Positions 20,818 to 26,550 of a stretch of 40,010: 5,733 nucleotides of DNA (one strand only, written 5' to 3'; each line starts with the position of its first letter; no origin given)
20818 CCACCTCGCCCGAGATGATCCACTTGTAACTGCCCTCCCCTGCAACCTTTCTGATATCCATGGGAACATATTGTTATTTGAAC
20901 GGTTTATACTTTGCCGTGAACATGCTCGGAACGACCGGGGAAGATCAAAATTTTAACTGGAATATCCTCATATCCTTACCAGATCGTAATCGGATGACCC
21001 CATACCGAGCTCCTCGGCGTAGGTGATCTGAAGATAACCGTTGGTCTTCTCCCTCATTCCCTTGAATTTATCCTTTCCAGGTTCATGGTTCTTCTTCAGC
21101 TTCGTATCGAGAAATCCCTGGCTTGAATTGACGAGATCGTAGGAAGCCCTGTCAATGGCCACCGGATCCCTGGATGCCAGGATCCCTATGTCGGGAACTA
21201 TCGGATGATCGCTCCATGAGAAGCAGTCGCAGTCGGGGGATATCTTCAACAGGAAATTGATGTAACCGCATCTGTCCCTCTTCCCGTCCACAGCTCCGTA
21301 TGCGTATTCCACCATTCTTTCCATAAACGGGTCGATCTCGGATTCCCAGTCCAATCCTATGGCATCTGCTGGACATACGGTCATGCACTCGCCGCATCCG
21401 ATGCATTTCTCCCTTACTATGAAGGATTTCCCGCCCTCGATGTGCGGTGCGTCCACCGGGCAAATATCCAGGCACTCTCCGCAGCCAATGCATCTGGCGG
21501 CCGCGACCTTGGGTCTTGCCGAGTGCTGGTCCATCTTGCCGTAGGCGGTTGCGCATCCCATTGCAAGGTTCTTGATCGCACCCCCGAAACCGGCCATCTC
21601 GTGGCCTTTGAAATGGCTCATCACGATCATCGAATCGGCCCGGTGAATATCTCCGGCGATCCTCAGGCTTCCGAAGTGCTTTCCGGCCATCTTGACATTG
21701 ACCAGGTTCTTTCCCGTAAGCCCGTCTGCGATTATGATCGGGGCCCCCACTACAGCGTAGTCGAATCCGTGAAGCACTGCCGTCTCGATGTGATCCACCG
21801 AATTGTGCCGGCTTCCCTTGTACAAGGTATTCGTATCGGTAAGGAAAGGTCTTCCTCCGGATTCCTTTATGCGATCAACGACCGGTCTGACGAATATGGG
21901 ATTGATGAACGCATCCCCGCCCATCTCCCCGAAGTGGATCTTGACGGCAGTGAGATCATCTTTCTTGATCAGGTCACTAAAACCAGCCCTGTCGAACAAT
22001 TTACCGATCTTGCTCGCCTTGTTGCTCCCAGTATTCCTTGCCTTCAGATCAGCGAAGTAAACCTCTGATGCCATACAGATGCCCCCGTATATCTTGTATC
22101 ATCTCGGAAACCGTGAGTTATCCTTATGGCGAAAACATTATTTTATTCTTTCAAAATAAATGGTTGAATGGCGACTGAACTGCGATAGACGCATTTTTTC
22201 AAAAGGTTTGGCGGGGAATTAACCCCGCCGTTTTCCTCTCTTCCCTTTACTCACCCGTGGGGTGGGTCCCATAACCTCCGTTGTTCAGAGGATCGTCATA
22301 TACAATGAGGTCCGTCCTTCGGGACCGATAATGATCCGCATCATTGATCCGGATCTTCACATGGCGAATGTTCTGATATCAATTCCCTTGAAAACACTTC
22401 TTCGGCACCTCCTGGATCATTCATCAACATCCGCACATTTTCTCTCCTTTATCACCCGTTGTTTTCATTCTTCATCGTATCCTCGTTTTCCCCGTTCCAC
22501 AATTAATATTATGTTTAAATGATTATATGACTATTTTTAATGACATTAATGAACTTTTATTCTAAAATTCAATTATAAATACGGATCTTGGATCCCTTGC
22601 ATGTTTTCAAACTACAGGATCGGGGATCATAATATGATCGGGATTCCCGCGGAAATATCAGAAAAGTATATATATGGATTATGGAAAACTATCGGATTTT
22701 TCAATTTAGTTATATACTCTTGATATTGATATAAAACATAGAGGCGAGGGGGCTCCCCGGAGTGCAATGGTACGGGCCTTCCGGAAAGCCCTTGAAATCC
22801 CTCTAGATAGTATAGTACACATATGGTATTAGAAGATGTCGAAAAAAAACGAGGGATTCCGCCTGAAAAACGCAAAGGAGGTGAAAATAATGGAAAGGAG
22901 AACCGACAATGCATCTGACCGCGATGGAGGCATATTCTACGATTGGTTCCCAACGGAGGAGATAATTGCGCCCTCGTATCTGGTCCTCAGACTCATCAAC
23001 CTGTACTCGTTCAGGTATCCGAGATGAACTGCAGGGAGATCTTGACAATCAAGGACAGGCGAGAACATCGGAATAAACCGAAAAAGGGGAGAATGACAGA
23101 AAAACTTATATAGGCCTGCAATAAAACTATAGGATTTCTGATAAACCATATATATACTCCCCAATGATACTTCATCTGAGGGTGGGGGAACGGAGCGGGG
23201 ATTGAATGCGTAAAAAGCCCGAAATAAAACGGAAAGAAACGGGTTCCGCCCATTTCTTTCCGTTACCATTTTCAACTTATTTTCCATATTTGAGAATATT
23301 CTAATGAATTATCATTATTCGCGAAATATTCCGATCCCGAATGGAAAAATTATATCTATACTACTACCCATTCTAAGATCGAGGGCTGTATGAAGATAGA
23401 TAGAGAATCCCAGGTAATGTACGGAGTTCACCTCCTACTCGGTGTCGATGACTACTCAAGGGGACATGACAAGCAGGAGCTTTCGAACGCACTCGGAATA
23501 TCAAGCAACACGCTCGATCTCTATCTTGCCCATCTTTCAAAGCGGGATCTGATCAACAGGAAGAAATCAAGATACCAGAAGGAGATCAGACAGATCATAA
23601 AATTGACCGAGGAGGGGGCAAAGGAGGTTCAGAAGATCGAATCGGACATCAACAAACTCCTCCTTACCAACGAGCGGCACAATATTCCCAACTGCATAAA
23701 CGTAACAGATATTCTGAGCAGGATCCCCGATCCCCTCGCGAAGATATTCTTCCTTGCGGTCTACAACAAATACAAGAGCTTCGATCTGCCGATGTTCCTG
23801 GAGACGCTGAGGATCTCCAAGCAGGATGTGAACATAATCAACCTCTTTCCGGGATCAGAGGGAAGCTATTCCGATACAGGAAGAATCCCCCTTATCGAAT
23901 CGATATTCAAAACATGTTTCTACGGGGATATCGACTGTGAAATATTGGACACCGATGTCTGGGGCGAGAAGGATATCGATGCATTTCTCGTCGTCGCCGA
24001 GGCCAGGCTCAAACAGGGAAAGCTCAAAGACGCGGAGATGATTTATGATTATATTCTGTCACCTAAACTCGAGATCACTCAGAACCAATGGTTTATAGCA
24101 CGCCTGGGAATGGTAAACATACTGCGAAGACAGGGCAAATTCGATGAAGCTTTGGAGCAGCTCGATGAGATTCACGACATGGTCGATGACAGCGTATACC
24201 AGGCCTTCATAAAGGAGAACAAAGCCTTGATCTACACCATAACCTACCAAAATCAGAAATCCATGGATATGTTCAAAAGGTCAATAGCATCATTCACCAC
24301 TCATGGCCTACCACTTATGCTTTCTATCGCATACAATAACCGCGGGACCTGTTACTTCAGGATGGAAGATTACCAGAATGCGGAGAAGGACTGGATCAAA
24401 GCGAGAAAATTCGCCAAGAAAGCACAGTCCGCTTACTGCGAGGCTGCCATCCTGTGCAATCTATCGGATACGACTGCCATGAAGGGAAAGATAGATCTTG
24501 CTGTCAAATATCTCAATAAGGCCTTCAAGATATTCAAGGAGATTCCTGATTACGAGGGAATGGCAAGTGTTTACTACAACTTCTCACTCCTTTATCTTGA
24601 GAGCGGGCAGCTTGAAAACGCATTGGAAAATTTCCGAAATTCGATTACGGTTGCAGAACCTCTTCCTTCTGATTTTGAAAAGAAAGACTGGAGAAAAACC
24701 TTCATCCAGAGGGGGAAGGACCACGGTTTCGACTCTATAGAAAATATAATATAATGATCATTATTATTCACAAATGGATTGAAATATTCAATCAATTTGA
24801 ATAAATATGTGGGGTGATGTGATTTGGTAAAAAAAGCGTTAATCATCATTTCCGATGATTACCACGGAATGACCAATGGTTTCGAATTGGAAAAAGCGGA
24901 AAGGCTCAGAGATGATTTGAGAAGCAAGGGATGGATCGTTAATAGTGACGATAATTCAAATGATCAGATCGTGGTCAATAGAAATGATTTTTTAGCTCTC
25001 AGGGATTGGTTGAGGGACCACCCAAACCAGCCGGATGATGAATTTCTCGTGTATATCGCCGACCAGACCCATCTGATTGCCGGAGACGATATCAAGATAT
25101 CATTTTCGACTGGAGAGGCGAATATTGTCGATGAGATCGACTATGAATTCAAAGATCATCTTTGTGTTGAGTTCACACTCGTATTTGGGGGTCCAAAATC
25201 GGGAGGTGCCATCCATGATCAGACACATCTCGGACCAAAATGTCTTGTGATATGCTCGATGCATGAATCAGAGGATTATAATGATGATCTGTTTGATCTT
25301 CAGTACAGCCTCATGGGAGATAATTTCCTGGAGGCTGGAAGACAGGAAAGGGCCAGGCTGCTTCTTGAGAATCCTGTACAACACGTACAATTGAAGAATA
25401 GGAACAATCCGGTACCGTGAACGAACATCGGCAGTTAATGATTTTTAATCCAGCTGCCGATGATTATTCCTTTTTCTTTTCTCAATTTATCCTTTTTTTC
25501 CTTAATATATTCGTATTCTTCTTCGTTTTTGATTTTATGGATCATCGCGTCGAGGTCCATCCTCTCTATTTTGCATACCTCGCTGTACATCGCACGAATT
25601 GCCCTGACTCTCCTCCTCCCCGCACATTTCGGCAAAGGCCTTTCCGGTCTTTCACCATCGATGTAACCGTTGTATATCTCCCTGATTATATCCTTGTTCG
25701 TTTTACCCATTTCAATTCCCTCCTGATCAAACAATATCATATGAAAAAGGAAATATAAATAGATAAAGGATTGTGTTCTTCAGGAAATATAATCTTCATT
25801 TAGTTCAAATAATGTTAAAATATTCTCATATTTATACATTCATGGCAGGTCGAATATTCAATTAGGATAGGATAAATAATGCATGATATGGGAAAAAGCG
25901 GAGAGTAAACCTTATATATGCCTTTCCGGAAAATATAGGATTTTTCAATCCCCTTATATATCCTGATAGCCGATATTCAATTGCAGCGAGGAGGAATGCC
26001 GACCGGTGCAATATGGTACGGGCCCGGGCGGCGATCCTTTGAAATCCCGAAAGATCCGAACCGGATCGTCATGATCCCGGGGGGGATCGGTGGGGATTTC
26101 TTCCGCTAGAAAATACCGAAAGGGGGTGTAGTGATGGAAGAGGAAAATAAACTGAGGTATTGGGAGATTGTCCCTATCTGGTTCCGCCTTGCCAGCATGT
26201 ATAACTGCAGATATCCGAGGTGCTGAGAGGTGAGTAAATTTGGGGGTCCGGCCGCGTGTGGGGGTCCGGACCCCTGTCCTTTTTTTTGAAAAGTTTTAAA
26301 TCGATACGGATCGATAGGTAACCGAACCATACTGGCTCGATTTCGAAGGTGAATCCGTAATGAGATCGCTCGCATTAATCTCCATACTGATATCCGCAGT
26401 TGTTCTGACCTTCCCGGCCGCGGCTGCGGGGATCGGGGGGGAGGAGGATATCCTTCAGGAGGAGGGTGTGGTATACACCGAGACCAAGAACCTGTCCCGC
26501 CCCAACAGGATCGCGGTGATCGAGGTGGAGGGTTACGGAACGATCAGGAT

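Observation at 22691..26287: Two homologous roughly 330-nt modules (conserved upstream element plus tiny RYPR-ending ORF) in direct orientation flank an AT-rich island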

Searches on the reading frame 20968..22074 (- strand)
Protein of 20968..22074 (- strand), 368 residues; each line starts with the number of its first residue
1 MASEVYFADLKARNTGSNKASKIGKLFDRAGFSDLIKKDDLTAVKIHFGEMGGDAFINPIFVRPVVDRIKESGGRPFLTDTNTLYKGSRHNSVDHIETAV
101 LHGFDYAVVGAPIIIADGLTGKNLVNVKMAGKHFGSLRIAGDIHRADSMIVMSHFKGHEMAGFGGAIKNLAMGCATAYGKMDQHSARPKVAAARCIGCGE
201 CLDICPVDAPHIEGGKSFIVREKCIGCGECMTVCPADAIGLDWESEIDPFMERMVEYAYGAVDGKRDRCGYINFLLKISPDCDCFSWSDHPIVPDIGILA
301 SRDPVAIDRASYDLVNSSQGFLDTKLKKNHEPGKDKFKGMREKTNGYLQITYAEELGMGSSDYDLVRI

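Call 12: search_protein_families(library=pfam, proteins=[window:20968-22074:-], max_evalue=0.01)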
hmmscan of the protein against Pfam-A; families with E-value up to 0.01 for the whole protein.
window:20968-22074:- (368 aa): 16 families
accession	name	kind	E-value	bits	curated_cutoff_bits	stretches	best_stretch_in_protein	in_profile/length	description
PF04015.17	DUF362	-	4.2e-54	184.1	24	1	43-313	2-200/200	Domain of unknown function (DUF362)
PF00037.32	Fer4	-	7.6e-14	51.3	21.1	2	219-239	3-23/24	4Fe-4S binding domain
PF12837.12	Fer4_6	-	7e-13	48.3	25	2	219-239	4-24/24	4Fe-4S binding domain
PF13237.11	Fer4_10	-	2.1e-12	47.2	25.5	2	190-235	4-53/53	4Fe-4S dicluster domain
PF12838.12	Fer4_7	-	5.6e-11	43.2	27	2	223-248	1-26/52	4Fe-4S dicluster domain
PF12797.12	Fer4_2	-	2.7e-10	40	24.5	2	218-236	4-22/22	4Fe-4S binding domain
PF14697.11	Fer4_21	-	1.7e-09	38.1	35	2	190-239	3-57/59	4Fe-4S dicluster domain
PF25160.1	LdpA_Fe-S-bd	-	3e-09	37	27.6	2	218-239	22-43/49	LdpA Fe-S cluster-binding domain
PF13187.11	Fer4_9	-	3.8e-09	36.9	27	2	194-239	1-52/52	4Fe-4S dicluster domain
PF13484.11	Fer4_16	-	8e-09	36.6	30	1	223-250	1-27/66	4Fe-4S double cluster binding domain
PF12800.12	Fer4_4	-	1.5e-08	34.6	24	2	193-207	2-16/17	4Fe-4S binding domain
PF12798.12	Fer4_3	-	6.3e-07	30.2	27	1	195-209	1-15/15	4Fe-4S binding domain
PF13183.11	Fer4_8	-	6.6e-07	30.2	27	1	222-236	3-17/68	4Fe-4S dicluster domain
PF13534.11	Fer4_17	-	7.8e-06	26.8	22.2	0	179-208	32-59/61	4Fe-4S dicluster domain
PF17179.9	Fer4_22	-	4.6e-05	24.6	27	0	187-208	73-94/95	4Fe-4S dicluster domain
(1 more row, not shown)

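Call 20: find_related_loci(query=window:20968-22074:-, collection=genome_contigs, flank=10000)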
Query window:20968-22074:- (368 aa) in genome_contigs; peptide patterns used: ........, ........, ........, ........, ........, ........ (x = any residue, [..] = any of these).
599 stretches matched a pattern (row limit reached: there are more); 531 encode a relative of the query (tblastn E <= 1e-3); the best 80 are kept; 80 distinct loci.
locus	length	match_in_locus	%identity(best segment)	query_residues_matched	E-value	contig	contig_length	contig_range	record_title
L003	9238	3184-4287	69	1-368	2e-180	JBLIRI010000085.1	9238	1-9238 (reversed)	MAG: Thermoplasmatota archaeon isolate MG1_202007_bin_818 MG1_202007_bin_818_scaffold_85, whole genome shotgun sequence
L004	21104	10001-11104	67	1-368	7e-176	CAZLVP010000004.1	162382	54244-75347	MAG TPA_asm: uncultured Thermoplasmatales archaeon isolate SRP319275_co4_108 genome assembly, contig: NODE_44_length_162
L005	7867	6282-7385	67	1-368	7e-176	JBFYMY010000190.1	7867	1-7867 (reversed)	MAG: Thermoplasmatales archaeon isolate PPR_0074 k121_6112654, whole genome shotgun sequence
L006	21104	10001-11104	65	1-368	3e-168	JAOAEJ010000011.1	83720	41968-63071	MAG: Clostridia bacterium isolate SKW257 k141_653508, whole genome shotgun sequence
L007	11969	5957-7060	61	1-368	6e-164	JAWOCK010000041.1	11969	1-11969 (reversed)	MAG: Thermoplasmatota archaeon isolate BLK5-1.bin.203 k191_2685424, whole genome shotgun sequence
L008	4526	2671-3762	63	1-364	2e-164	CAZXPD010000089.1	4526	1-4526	MAG TPA_asm: uncultured Gammaproteobacteria bacterium isolate binchicken_co20_413 genome assembly, contig: NODE_34130_le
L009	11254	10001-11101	60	1-368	4e-157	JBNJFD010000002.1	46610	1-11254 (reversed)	MAG: Bacillota bacterium isolate Y22_7dBSd1.bin.80 NODE_259_length_46610_cov_18.434628, whole genome shotgun sequence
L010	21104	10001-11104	63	1-368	5e-157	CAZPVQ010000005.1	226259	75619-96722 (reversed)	MAG TPA_asm: uncultured Methanoregula sp. isolate SRP302447_co3_209 genome assembly, contig: NODE_140_length_226259_cov_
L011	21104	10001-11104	62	1-365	9e-157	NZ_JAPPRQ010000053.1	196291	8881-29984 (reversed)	Clostridium sp. ZS2-4 soapdenovo_K_127_53, whole genome shotgun sequence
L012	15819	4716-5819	62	1-368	3e-156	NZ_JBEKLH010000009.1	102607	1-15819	MAG: Methanoregula sp. isolate SPRUCE 366 SPRUCE_366_9, whole genome shotgun sequence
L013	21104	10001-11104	62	1-368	2e-156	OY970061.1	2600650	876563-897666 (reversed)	MAG: uncultured Methanoregulaceae archaeon isolate MFD01231.bin.c.5 genome assembly, chromosome: 1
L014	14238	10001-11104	62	1-368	6e-156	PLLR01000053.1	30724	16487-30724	MAG: Methanoregula sp. isolate fen_80 73.20120800_E3X.20_contig_14239, whole genome shotgun sequence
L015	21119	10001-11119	60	1-368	7e-156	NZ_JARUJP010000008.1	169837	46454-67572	Clostridium tanneri strain A1-XYC3 assembly_contig_8, whole genome shotgun sequence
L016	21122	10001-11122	60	1-368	1e-155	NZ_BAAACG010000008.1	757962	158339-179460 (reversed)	Clostridium oceanicum strain JCM 1407 sequence08, whole genome shotgun sequence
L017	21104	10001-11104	61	1-368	2e-155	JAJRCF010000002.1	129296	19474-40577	MAG: Methanoregula sp. isolate OWC_0057 OWC_0057_scaffold00036, whole genome shotgun sequence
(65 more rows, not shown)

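Call 23: find_encoding_contigs(protein=window:20968-22074:-, flank=10000, max_places=6)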
Protein window:20968-22074:- (368 aa): no gene with exactly this product is on record in the collection.

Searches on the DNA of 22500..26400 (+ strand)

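Call 6: search_rna_families(source=window, start=22500, end=26400, threshold=evalue, max_evalue=10, show_alignments=3)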
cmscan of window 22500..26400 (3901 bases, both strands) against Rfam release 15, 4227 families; matches with E-value up to 10: 6.
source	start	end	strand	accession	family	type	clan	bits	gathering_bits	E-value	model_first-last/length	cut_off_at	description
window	25703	25766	-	RF00884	MIR815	Gene; miRNA;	-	22.1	63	0.69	1-81/81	no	MIR815 microRNA precursor family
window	26278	26306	+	RF01103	UPD-PKc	Cis-reg;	-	22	40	2.9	1-29/29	no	Pseudoknot of upstream pseudoknot domain (UPD) of the 3'UTR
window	23225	23264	-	RF04310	nqrA-II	Cis-reg;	-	20.8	55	3.4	56-94/174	no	nqrA-II ncRNA motif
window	24031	24071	+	RF00345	snoR1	Gene; snRNA; snoRNA; CD-box;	CL00066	18.7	49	1.9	1-93/93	no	Small nucleolar RNA snoR1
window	26274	26311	-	RF02098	DGCR5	Gene; lncRNA;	-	17.6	50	7.3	1-49/49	no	DiGeorge syndrome critical region gene 5 conserved region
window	24965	25052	+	RF01846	Fungi_U3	Gene; snRNA; snoRNA; CD-box;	CL00100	12.1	95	9.2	1-274/274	no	Fungal small nucleolar RNA U3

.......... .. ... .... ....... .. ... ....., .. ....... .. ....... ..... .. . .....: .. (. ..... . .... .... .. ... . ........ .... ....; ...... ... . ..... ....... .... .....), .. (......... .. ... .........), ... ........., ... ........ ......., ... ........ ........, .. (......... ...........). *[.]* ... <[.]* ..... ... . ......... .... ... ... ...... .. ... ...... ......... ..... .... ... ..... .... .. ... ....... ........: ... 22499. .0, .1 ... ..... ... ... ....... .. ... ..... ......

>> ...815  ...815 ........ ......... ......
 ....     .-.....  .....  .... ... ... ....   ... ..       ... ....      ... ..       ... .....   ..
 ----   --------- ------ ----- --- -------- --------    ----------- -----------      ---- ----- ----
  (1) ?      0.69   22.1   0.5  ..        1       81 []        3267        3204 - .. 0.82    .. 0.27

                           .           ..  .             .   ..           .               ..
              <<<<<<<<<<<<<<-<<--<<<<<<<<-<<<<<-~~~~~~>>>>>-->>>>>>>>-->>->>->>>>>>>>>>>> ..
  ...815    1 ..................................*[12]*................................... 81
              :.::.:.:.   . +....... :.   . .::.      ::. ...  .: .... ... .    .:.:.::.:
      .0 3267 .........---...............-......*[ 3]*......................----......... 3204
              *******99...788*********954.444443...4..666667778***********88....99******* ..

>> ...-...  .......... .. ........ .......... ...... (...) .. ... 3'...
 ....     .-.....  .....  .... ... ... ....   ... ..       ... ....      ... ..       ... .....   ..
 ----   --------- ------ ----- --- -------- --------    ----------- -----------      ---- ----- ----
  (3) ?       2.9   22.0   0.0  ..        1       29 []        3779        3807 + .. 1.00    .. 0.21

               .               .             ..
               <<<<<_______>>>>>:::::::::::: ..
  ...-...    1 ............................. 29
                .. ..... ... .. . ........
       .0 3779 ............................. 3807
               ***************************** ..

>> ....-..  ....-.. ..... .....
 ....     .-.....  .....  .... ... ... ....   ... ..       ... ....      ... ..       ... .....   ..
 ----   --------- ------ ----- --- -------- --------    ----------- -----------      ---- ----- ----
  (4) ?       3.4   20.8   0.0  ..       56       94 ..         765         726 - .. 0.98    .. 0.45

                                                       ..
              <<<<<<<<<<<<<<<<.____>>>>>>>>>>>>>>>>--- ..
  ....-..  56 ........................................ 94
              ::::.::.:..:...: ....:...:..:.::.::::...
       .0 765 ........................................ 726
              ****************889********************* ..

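Call 94: search_rna_families(source=L087, start=12400, end=15450, threshold=evalue, max_evalue=1)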
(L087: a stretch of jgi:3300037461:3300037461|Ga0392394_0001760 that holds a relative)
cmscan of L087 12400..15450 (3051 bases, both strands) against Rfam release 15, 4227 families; matches with E-value up to 1: 1.
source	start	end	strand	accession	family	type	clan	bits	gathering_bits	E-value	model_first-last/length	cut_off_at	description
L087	15366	15416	+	RF01581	RUF6-5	Gene; sRNA;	-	20.7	70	0.83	1-156/156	no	Plasmodium RNA of unknown function RUF6-5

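Call 95: search_rna_families(source=L089, start=9600, end=10585, threshold=evalue, max_evalue=1)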
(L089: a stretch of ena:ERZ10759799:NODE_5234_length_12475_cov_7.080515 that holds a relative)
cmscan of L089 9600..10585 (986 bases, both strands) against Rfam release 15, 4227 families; matches with E-value up to 1: 1.
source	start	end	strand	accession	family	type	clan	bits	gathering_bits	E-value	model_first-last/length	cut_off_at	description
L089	10198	10269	+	RF04288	mir-9201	Gene; miRNA;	CL00147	23.7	95.5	0.031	1-81/81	no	mir-9201 microRNA precursor family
